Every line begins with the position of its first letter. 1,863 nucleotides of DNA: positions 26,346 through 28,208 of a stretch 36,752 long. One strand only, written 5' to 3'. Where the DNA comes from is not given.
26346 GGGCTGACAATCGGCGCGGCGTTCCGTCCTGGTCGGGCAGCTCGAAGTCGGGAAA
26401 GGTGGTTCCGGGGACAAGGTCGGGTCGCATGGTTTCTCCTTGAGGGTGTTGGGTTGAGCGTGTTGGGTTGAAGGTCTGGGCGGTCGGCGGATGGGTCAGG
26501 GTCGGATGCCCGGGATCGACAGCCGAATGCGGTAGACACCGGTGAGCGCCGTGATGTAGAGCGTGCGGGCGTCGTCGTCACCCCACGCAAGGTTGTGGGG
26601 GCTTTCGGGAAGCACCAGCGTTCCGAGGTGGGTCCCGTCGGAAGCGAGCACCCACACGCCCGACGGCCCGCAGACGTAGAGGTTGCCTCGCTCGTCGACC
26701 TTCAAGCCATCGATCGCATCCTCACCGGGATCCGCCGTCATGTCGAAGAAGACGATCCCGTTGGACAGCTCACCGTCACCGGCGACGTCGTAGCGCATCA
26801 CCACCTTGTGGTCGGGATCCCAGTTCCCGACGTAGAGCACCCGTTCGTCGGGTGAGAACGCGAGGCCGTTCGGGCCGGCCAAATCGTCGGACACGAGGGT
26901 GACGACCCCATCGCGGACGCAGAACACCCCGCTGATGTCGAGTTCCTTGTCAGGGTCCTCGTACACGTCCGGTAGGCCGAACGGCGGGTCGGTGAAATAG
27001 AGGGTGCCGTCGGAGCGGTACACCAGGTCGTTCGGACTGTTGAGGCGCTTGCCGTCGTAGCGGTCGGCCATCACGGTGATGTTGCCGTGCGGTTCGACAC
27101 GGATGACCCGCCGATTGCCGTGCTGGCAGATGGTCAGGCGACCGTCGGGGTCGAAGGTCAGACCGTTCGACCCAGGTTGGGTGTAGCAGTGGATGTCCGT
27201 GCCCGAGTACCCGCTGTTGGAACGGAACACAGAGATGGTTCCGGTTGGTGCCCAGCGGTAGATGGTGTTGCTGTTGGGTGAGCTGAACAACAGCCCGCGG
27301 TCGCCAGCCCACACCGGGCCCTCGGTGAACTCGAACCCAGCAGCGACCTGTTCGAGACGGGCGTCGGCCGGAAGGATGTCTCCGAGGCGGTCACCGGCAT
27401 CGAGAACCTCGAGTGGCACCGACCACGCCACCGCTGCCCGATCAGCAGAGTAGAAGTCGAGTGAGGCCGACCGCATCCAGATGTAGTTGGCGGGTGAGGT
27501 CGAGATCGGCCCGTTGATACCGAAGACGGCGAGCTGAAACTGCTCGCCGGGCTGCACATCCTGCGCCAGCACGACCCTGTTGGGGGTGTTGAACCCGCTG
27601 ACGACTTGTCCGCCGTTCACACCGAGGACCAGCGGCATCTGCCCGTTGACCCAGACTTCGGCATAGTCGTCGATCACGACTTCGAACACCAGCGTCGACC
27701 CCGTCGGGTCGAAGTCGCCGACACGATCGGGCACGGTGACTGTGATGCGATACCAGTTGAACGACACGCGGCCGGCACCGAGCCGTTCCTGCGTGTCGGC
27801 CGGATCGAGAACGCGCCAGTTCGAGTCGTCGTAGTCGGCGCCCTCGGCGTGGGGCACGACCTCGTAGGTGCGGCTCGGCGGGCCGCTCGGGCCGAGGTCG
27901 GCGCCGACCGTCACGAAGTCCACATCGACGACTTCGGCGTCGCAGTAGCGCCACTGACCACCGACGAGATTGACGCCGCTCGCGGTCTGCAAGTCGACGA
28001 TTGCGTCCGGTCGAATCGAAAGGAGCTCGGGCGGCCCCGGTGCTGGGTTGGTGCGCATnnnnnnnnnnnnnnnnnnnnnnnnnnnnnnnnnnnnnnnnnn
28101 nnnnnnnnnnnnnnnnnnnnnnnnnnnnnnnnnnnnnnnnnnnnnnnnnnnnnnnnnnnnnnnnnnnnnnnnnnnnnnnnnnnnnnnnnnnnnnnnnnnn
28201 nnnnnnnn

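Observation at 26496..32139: Tightly coupled five-gene operon of unknown pathway: GMC oxidoreductase, DM13 membrane protein, SMP-30, tandem GlcG, SMP-30 with extra domain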

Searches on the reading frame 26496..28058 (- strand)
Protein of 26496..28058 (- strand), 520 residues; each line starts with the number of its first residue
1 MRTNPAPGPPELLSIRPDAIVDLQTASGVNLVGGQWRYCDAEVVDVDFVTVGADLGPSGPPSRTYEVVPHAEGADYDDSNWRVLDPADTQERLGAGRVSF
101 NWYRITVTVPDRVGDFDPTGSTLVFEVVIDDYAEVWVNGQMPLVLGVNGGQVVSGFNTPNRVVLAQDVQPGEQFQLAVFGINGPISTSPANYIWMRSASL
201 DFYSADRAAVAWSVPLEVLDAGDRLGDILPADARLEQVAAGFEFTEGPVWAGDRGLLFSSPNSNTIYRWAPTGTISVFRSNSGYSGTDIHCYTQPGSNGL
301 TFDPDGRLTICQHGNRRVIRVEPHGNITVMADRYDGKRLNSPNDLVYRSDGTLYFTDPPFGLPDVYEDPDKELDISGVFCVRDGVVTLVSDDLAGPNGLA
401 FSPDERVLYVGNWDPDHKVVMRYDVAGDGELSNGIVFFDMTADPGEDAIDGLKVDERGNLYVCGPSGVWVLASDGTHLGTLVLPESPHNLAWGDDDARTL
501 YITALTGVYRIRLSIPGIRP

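Call 4: search_protein_families(library=pfam, proteins=[window:26496-28058:-], max_evalue=0.01)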
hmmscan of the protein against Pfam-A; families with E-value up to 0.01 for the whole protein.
window:26496-28058:- (520 aa): 1 family
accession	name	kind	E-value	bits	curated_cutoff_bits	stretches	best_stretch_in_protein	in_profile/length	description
PF08450.18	SGL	-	6.8e-39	134.4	26.3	1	244-504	1-244/246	SMP-30/Gluconolactonase/LRE-like region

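Call 5: search_protein_families(library=ncbifam, proteins=[window:26496-28058:-], max_evalue=0.01)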
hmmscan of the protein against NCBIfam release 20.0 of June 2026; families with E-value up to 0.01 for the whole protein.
window:26496-28058:- (520 aa): 1 family
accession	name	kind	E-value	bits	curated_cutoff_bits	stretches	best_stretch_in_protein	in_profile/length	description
NF033206.1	ScyE_fam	subfamily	4.1e-09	36.4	80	1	298-358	256-320/333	ScyD/ScyE family protein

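Call 9: search_solved_structures(query=window:26496-28058:-, max_evalue=0.001)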
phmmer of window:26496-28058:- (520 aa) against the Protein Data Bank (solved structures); distinct sequences matched with E-value up to 0.001: 27.
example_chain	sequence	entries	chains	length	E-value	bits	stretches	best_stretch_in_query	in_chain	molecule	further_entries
3e5z_A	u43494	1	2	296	4.1e-40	141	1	226-518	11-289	putative Gluconolactonase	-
3dr2_A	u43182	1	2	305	3.4e-31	111.6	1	231-504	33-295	Exported gluconolactonase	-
3wwa_A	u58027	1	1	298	2.5e-15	59.2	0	297-357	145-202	Pizza7H protein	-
3ww9_A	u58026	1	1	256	2.1e-13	52.8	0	297-357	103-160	pizza6 protein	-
7zcj_A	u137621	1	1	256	3.6e-11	45.5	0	297-357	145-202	Pizza6-TNH-TSH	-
8djf_A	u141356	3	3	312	5.8e-11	44.8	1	324-506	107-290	Gluconolactonase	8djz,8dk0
7ris_A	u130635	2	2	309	7.2e-11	44.5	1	324-506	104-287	Beta-propeller lactonase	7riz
3ww8_A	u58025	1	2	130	1.2e-07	33.9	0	297-357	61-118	Pizza3 protein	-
2iax_A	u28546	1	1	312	3.8e-06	28.9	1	318-503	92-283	Diisopropylfluorophosphatase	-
2iav_A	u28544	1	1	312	4.1e-06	28.8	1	318-504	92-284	Diisopropylfluorophosphatase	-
2iat_A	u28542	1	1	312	4.5e-06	28.6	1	318-503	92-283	Diisopropylfluorophosphatase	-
2iau_A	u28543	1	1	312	5.1e-06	28.5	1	318-503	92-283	Diisopropylfluorophosphatase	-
2iao_A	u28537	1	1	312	5.2e-06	28.4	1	318-503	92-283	DIISOPROPYLFLUOROPHOSPHATASE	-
2ias_A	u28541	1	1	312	5.2e-06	28.4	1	318-503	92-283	Diisopropylfluorophosphatase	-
2iar_A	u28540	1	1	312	5.3e-06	28.4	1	318-503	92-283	Diisopropylfluorophosphatase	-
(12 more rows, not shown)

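Call 24: find_homologous_proteins(query=window:26496-28058:-, max_evalue=1e-10)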
Query window:26496-28058:- (520 aa): 8000 proteins with E <= 1e-10 among 8000 candidates; the best 120 are listed.
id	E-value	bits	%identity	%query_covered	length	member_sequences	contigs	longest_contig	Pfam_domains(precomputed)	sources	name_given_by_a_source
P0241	0.0e+0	1203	100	100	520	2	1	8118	PF08450.19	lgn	-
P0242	9.4e-298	1006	58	98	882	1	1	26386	PF08450.19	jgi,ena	-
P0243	3.3e-294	995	83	99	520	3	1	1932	PF08450.19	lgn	-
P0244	3.4e-293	991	59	97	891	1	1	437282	PF08450.19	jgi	jgi:gluconolactonase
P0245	1.1e-291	986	61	98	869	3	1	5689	PF08450.19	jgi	jgi:gluconolactonase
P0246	2.4e-291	985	60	97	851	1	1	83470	PF24684.2,PF08450.19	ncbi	-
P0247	2.0e-287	972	60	97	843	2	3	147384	PF01731.27,PF08450.19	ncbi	-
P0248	2.7e-285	965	77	100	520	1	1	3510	PF08450.19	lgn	-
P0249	9.9e-285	963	58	96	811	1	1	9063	PF01731.27,PF08450.19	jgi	jgi:gluconolactonase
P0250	1.3e-282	956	58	96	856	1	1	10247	PF01731.27,PF03088.23,PF24684.2,PF01436.28,PF08450.19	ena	-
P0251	3.0e-282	955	58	100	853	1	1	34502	PF01731.27,PF03088.23,PF01436.28,PF08450.19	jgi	jgi:gluconolactonase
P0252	2.0e-279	946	58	96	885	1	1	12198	PF24684.2,PF08450.19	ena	-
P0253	2.7e-278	942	58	98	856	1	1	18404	PF08450.19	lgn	-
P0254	7.9e-278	941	58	97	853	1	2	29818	PF01731.27,PF03088.23,PF08450.19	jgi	jgi:gluconolactonase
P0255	4.5e-277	938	77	98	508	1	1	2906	PF08450.19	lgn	-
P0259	8.7e-274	927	57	95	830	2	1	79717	PF01731.27,PF08450.19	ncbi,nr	ncbi:MAG: SMP-30/gluconolactonase/LRE family protein [Planctomycetes bacterium]|nr:SMP-30/gluconolac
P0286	1.8e-264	896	74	99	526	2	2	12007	PF08450.19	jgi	-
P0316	2.6e-257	873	72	99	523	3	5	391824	PF08450.19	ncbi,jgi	ncbi:MAG: SMP-30/gluconolactonase/LRE family protein [Actinomycetota bacterium]|jgi:gluconolactonase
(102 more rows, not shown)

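Call 26: find_encoding_contigs(protein=P0316, flank=10000, max_places=3)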
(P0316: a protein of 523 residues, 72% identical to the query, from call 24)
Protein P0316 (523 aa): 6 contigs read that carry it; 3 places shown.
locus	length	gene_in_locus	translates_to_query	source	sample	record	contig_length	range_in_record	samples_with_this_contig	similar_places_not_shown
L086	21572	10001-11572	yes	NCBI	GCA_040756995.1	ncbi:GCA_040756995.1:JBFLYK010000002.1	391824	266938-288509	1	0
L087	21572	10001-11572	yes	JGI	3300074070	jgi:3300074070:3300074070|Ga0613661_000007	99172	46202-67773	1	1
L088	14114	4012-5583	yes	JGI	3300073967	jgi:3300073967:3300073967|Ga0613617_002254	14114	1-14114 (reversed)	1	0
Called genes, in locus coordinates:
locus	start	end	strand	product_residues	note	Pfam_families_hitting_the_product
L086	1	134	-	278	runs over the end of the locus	PF00106:adh_short, PF08659:KR, PF13561:adh_short_C2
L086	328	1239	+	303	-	PF00561:Abhydrolase_1, PF12146:Hydrolase_4, PF12697:Abhydrolase_6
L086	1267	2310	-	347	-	PF02679:ComA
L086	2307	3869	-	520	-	PF07992:Pyr_redox_2, PF13738:Pyr_redox_3, PF00070:Pyr_redox, PF02852:Pyr_redox_dim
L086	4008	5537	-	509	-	PF00732:GMC_oxred_N, PF00890:FAD_binding_2 (faint), PF12831:FAD_oxidored (faint), PF05199:GMC_oxred_C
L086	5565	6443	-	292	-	PF04199:Cyclase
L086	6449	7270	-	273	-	PF00106:adh_short, PF08659:KR, PF13561:adh_short_C2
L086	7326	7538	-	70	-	-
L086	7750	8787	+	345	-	PF08450:SGL, PF03088:Str_synth (faint), PF01731:Arylesterase (faint), PF01436:NHL (faint)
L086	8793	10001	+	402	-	PF03928:HbpS-like, PF07883:Cupin_2 (faint)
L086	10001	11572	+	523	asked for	PF08450:SGL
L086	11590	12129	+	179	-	PF00578:AhpC-TSA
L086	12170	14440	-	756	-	PF25873:WHD_MalT, PF17874:TPR_MalT, PF07719:TPR_2 (faint), PF13374:TPR_10 (faint), PF13424:TPR_12, PF00196:GerE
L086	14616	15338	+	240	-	PF04542:Sigma70_r2, PF08281:Sigma70_r4_2, PF04545:Sigma70_r4 (weak)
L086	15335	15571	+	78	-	PF13490:zf-HC2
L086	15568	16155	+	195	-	-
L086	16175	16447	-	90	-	-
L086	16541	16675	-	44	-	-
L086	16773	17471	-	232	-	PF04542:Sigma70_r2, PF04545:Sigma70_r4 (weak), PF08281:Sigma70_r4_2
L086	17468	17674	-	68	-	-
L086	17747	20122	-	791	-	PF13191:AAA_16, PF25873:WHD_MalT, PF00196:GerE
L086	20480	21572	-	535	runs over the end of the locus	PF00501:AMP-binding, PF13193:AMP-binding_C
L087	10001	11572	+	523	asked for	PF08450:SGL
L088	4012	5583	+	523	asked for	PF08450:SGL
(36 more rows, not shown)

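Call 27: find_encoding_contigs(protein=P0286, flank=10000, max_places=2)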
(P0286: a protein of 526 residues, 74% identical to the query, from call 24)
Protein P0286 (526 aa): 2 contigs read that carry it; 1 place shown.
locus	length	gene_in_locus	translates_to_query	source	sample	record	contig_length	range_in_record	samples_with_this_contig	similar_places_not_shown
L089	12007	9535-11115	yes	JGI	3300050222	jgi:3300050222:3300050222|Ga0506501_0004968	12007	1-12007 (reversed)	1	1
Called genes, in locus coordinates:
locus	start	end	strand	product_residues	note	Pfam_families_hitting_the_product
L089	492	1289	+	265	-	PF00106:adh_short, PF01370:Epimerase, PF08659:KR, PF13561:adh_short_C2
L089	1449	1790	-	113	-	PF02452:PemK_toxin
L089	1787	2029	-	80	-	PF01402:RHH_1 (weak)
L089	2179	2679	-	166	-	PF13545:HTH_Crp_2 (weak), PF12802:MarR_2, PF01047:MarR, PF01325:Fe_dep_repress (faint), PF13463:HTH_27, PF25213:HVO_A0261_N (weak), PF13412:HTH_24 (weak), PF09339:HTH_IclR (weak)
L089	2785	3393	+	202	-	PF01209:Ubie_methyltran, PF05175:MTS, PF13489:Methyltransf_23, PF13847:Methyltransf_31, PF08241:Methyltransf_11, PF08242:Methyltransf_12, PF13649:Methyltransf_25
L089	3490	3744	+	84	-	PF13490:zf-HC2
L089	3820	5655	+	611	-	PF19291:TREH_N, PF00723:Glyco_hydro_15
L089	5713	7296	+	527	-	PF00890:FAD_binding_2 (faint), PF01266:DAO (faint), PF07992:Pyr_redox_2 (faint), PF00732:GMC_oxred_N, PF05199:GMC_oxred_C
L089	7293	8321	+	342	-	PF01436:NHL (faint), PF08450:SGL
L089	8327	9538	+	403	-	PF03928:HbpS-like, PF07883:Cupin_2 (faint)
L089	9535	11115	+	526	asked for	PF08450:SGL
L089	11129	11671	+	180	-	PF00578:AhpC-TSA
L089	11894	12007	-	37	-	?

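Call 29: find_related_loci(query=A2, collection=metagenome_contigs, flank=10000)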
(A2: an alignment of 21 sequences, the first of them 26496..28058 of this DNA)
Query A2 (520 aa) in metagenome_contigs; peptide patterns used: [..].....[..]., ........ (x = any residue, [..] = any of these).
600 stretches matched a pattern (row limit reached: there are more); 597 encode a relative of the query (tblastn E <= 1e-3); the best 80 are kept; 80 distinct loci.
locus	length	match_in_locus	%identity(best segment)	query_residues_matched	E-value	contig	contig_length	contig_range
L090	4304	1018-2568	72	7-520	0e+0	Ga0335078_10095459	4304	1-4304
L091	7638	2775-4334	69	1-520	0e+0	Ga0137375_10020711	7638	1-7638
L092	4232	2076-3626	71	7-520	0e+0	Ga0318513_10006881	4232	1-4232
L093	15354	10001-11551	71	7-520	0e+0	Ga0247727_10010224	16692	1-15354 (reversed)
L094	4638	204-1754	70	7-520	0e+0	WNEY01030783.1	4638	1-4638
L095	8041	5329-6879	70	7-520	0e+0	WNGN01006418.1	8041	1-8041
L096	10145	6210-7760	68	7-520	0e+0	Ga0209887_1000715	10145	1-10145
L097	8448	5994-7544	71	7-520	0e+0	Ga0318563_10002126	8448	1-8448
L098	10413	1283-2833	71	7-520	0e+0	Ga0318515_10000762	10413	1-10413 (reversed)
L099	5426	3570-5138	70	1-520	0e+0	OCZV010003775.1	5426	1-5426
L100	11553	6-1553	71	7-520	0e+0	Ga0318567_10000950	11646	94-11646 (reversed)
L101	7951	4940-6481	70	7-515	0e+0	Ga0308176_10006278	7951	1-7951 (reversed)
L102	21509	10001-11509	70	18-520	0e+0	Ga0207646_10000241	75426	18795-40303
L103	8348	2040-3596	69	7-520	0e+0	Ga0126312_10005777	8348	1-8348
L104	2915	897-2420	67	7-514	0e+0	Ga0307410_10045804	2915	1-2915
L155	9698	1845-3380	60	10-520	0e+0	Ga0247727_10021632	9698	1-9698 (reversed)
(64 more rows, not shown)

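Call 42: predict_structure(alignment_id=A2)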
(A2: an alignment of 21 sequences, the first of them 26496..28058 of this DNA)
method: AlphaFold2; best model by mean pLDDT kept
length: 520 residues; sequences in the alignment: 21
mean_pLDDT: 78.0   pTM: 0.66
mean pLDDT of the five models: 78.0, 76.5, 76.5, 72.5, 72.3
residues with pLDDT >= 90: 188; 70-90: 192; 50-70: 77; < 50: 63
segments of 3 or more residues with pLDDT < 50: 1-15, 93-96, 143-157, 184-191, 282-296, 362-365
pLDDT, mean of each block of 10 residues (from residue 1): 28 60 94 92 71 68 71 88 84 55 93 92 80 77 38 44 78 90 49 74 67 85 89 83 73 78 66 58 36 51 88 81 76 91 90 89 56 88 94 90 97 89 94 96 81 96 94 95 91 91 86 89
secondary structure, 60 per line:
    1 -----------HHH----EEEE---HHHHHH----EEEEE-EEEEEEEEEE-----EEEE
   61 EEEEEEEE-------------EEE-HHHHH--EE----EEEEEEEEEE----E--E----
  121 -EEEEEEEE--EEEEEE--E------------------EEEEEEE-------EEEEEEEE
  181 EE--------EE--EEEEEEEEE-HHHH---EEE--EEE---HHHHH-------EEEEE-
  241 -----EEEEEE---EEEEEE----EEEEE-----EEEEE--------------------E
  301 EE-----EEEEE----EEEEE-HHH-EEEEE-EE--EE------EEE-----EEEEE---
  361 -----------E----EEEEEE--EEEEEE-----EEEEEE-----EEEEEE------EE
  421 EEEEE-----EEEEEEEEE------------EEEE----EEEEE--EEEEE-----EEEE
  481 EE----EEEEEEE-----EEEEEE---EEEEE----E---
elements in order: E19-22 H26-31 E36-40 E42-51 E57-68 E82-84 H86-90 E99-108 E122-129 E132-137 E159-165 E173-182 E195-203 H205-208 E212-214 E217-219 H223-227 E235-239 E246-251 E255-260 E265-269 E275-279 E300-302 E308-312 E317-321 E327-331 E345-347 E353-357 E377-382 E385-390 E396-401 E407-412 E419-425 E431-439 E452-455 E460-464 E467-471 E477-482 E487-493 E499-504 E508-512

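Call 45: fold_search(model_id=the predicted structure, library=pdb)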
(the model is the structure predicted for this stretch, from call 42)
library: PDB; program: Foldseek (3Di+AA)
matches with E <= 10: 1409; with E <= 0.001: 727
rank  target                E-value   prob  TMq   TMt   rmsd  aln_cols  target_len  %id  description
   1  3e5z_A                2.2e-24  1.00  0.48  0.84   4.1       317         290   32  X-Ray structure of the putative gluconolactonase in protein family PF08450. Northeast Structural Genomics Consortium t (released 2008-09-30)
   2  3dr2_A                2.7e-24  1.00  0.50  0.86   3.2       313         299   31  Structural and Functional Analyses of XC5397 from Xanthomonas campestris: A Gluconolactonase Important in Glucose Seco (released 2008-10-07)
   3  3dr2_B                1.1e-23  1.00  0.48  0.83   4.2       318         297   30  Structural and Functional Analyses of XC5397 from Xanthomonas campestris: A Gluconolactonase Important in Glucose Seco (released 2008-10-07)
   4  7ris                  1.2e-18  1.00  0.46  0.79   2.6       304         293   25  Crystal structure of RPA3624, a beta-propeller lactonase from Rhodopseudomonas palustris, with active-site bound phospha (released 2023-01-11)
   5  8djf                  1.7e-18  1.00  0.47  0.81   2.7       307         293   25  Crystal structure of RPA3624, a beta-propeller lactonase from Rhodopseudomonas palustris, with active-site bound tetrahe (released 2023-01-11)
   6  7riz                  6.8e-18  1.00  0.46  0.76   2.8       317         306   24  Crystal structure of RPA3624, a beta-propeller lactonase from Rhodopseudomonas palustris, with active-site bound 2-hydro (released 2023-01-11)
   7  7plb_A                1.6e-16  1.00  0.43  0.76   3.7       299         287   22  Caulobacter crescentus xylonolactonase with D-xylose (released 2021-11-24)
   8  7plc_A                3.4e-16  1.00  0.43  0.76   3.5       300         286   22  Caulobacter crescentus xylonolactonase with D-xylose, P21 space group (released 2021-11-24)
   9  7plb_B                6.1e-16  1.00  0.43  0.75   3.5       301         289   22  Caulobacter crescentus xylonolactonase with D-xylose (released 2021-11-24)
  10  3g4e_A                2.0e-14  1.00  0.43  0.73   4.4       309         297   19  Crystal structure of human senescence marker protein-30(SMP30)(Calcium bound) (released 2010-02-02)
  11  5d9b                  2.8e-14  1.00  0.44  0.72   4.5       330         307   18  Luciferin-regenerating enzyme solved by SIRAS using XFEL (refined against native data) (released 2015-09-23)
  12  5d9d                  3.3e-14  1.00  0.43  0.71   4.7       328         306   18  Luciferin-regenerating enzyme solved by SAD using synchrotron radiation at room temperature (released 2015-09-23)
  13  4gn7_A                4.0e-14  1.00  0.46  0.78   4.1       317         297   20  mouse SMP30/GNL (released 2013-04-10)
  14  4gnc_A                7.1e-14  1.00  0.44  0.74   5.8       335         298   18  human SMP30/GNL-1,5-AG complex (released 2013-04-10)
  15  2iau                  1.1e-13  1.00  0.45  0.73   3.7       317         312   22  Crystal structure of squid ganglion DFPase W244Y mutant (released 2006-09-26)
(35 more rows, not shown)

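Call 58: find_encoding_contigs(protein=P0247, flank=8000, max_places=1)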
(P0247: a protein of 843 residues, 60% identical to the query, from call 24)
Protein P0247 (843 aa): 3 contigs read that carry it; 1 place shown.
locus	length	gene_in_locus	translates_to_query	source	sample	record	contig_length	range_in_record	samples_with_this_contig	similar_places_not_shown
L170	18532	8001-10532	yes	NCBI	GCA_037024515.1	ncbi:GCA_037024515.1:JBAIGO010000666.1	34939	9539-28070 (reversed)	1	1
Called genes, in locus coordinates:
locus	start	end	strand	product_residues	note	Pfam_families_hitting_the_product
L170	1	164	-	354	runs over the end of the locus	PF04015:DUF362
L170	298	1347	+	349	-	PF04338:DUF481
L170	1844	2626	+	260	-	PF00230:MIP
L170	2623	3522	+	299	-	-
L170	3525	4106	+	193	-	-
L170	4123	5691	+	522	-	PF00732:GMC_oxred_N, PF00890:FAD_binding_2 (faint), PF01266:DAO (weak), PF07992:Pyr_redox_2 (faint), PF13450:NAD_binding_8 (faint), PF05199:GMC_oxred_C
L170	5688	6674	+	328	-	PF00903:Glyoxalase, PF12681:Glyoxalase_2 (faint), PF13669:Glyoxalase_4 (weak), PF22677:Ble-like_N (faint), PF00903:Glyoxalase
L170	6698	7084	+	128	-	-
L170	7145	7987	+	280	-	PF03928:HbpS-like, PF07883:Cupin_2 (faint)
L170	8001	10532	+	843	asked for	PF01731:Arylesterase (faint), PF08450:SGL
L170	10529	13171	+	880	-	PF22422:MGH1-like_GH, PF03200:Glyco_hydro_63 (weak), PF22422:MGH1-like_GH (weak)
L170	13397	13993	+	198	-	-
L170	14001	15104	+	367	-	PF08240:ADH_N, PF16912:Glu_dehyd_C, PF00107:ADH_zinc_N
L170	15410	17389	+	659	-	PF12439:GDE_N, PF06202:GDE_C, PF22422:MGH1-like_GH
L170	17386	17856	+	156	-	PF10517:DM13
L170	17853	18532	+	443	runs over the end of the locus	PF01266:DAO (faint), PF07992:Pyr_redox_2, PF00070:Pyr_redox (weak), PF22366:NDH2_C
